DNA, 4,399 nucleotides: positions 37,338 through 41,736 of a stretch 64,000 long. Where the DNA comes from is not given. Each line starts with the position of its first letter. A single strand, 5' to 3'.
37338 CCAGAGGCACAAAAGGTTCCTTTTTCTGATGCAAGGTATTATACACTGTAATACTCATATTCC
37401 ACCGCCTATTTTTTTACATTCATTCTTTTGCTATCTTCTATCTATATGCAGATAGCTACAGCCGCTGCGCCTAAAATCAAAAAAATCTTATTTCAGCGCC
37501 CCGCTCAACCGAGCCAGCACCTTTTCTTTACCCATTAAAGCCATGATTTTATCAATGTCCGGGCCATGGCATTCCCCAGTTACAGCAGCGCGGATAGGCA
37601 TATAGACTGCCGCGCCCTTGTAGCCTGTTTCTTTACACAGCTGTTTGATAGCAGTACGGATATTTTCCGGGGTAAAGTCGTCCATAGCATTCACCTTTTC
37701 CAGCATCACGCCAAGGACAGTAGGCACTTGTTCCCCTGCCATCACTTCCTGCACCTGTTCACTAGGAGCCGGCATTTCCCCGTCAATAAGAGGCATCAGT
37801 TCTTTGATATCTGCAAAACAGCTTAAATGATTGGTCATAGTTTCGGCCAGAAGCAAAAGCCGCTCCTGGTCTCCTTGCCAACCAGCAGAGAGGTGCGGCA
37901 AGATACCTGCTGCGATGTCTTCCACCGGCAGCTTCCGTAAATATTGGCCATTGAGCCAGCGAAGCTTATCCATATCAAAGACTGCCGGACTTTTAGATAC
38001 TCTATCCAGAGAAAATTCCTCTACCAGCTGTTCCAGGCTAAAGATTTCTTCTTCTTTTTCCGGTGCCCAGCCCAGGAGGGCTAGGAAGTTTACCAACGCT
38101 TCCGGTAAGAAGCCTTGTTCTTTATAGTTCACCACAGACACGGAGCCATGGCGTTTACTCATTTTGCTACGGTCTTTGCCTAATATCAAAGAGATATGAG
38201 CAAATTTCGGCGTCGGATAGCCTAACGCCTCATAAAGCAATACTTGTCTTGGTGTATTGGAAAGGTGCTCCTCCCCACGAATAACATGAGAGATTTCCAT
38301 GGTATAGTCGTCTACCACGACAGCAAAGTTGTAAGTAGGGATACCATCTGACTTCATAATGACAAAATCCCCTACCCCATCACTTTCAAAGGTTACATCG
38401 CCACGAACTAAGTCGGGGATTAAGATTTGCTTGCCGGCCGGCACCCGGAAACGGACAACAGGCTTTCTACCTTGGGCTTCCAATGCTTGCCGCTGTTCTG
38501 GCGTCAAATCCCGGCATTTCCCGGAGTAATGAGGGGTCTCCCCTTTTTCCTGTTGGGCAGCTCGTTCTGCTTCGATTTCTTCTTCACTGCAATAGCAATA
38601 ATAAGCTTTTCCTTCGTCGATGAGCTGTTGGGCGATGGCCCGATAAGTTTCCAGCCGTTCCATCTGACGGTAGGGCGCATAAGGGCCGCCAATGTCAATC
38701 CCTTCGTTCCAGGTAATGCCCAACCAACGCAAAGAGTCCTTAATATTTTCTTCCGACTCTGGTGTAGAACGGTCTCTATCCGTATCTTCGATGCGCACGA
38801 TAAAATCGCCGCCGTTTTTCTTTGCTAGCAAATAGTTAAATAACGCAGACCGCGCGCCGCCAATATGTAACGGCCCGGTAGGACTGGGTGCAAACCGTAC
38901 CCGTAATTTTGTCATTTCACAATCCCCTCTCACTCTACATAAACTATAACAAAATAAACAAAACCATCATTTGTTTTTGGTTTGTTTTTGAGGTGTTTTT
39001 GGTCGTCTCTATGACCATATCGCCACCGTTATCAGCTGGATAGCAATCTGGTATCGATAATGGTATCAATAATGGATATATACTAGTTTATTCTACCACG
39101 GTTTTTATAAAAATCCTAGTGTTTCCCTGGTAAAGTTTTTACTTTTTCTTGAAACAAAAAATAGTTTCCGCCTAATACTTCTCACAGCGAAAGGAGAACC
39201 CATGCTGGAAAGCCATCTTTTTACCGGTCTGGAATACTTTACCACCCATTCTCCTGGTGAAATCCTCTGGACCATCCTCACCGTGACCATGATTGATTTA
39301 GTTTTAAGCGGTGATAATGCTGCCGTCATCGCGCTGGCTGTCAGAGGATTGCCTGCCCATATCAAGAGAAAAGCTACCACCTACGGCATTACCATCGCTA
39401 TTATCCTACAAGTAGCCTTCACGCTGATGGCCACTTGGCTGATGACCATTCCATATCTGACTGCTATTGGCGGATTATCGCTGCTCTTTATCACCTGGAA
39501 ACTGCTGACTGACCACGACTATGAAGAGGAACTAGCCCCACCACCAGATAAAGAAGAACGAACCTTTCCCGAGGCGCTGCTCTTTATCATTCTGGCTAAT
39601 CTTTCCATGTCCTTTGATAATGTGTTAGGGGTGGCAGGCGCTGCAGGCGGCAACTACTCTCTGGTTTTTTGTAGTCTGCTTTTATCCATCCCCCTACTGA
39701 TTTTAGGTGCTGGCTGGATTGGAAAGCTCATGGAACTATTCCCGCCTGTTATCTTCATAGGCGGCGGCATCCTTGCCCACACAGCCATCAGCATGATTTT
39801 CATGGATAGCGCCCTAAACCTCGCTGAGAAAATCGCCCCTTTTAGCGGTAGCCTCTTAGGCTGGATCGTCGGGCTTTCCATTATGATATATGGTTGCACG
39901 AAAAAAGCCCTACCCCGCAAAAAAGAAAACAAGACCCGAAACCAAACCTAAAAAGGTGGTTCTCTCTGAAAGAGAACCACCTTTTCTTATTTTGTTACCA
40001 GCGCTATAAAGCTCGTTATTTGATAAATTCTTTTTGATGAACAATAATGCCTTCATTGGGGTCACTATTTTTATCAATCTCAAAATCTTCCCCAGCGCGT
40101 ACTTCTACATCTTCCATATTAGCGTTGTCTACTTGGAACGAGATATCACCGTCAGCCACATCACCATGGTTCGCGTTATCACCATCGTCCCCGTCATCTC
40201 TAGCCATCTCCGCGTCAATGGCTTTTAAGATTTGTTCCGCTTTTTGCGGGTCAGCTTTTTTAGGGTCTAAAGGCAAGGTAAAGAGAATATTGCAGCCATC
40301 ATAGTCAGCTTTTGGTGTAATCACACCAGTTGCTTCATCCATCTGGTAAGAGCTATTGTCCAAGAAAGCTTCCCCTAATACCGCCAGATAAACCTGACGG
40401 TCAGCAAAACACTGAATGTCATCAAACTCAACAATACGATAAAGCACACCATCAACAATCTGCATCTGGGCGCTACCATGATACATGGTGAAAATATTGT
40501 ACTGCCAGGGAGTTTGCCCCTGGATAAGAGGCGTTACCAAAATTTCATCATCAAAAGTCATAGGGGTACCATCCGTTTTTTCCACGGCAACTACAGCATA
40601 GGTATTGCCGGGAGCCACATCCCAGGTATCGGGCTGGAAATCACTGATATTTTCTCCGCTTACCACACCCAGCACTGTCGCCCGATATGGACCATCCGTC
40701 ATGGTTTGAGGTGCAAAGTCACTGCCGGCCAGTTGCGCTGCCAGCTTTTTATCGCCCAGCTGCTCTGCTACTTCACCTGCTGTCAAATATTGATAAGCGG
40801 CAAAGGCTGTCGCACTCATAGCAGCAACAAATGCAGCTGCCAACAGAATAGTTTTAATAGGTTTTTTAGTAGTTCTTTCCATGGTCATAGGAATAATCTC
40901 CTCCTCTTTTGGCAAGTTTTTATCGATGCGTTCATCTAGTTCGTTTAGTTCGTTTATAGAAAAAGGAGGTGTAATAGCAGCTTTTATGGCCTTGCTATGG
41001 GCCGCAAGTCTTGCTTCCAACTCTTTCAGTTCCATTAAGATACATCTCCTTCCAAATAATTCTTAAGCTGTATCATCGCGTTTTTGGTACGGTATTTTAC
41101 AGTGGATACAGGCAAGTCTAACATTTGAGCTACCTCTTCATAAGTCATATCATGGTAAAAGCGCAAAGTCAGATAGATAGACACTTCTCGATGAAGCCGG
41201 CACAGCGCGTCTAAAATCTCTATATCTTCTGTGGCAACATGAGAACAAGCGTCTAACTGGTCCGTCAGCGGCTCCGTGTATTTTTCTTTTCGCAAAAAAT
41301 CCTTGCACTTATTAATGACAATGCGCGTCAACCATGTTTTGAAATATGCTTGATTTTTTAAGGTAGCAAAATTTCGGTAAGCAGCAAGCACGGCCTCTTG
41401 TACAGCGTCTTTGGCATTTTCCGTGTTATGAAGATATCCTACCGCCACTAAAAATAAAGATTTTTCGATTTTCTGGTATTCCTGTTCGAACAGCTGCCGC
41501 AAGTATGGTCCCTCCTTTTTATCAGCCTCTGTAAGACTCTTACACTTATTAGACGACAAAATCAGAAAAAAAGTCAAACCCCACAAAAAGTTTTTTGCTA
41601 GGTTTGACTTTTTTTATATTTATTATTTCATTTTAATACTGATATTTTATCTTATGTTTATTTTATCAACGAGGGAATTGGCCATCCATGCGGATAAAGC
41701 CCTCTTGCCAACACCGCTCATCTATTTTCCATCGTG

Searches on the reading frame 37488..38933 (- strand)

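Call 70: search_protein_families(library=pfam, max_evalue=0.000001, proteins=[window:37488-38933:-])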
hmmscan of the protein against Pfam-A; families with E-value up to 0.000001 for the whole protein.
window:37488-38933:- (481 aa): 2 families
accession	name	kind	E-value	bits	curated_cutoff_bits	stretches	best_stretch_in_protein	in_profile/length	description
PF00749.27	tRNA-synt_1c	-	7e-113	377.1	23.4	1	9-326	1-314/314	tRNA synthetases class I (E and Q), catalytic domain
PF19269.4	Anticodon_2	-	4.1e-26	92.5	23.6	1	347-479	9-140/141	Anticodon binding domain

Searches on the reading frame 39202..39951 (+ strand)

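Call 70: search_protein_families(library=pfam, max_evalue=0.000001, proteins=[window:39202-39951:+])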
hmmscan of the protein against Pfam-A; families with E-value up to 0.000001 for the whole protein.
window:39202-39951:+ (249 aa): 1 family
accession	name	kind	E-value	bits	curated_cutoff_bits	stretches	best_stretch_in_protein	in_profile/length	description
PF03741.22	TerC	-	1.3e-41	142.8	27.8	1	27-200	2-176/178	Integral membrane protein TerC family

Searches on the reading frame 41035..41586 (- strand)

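Call 70: search_protein_families(library=pfam, max_evalue=0.000001, proteins=[window:41035-41586:-])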
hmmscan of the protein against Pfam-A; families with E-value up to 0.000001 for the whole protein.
window:41035-41586:- (183 aa): 3 families
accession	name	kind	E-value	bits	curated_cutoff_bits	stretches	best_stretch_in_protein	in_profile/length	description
PF04542.20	Sigma70_r2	-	4.5e-13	49.2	24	1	43-102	8-69/71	Sigma-70 region 2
PF08281.18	Sigma70_r4_2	-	2.9e-10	40.1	25.7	1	123-173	3-53/54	Sigma-70, region 4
PF04545.22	Sigma70_r4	-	8.7e-10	38.4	24.1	1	139-175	13-49/50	Sigma-70, region 4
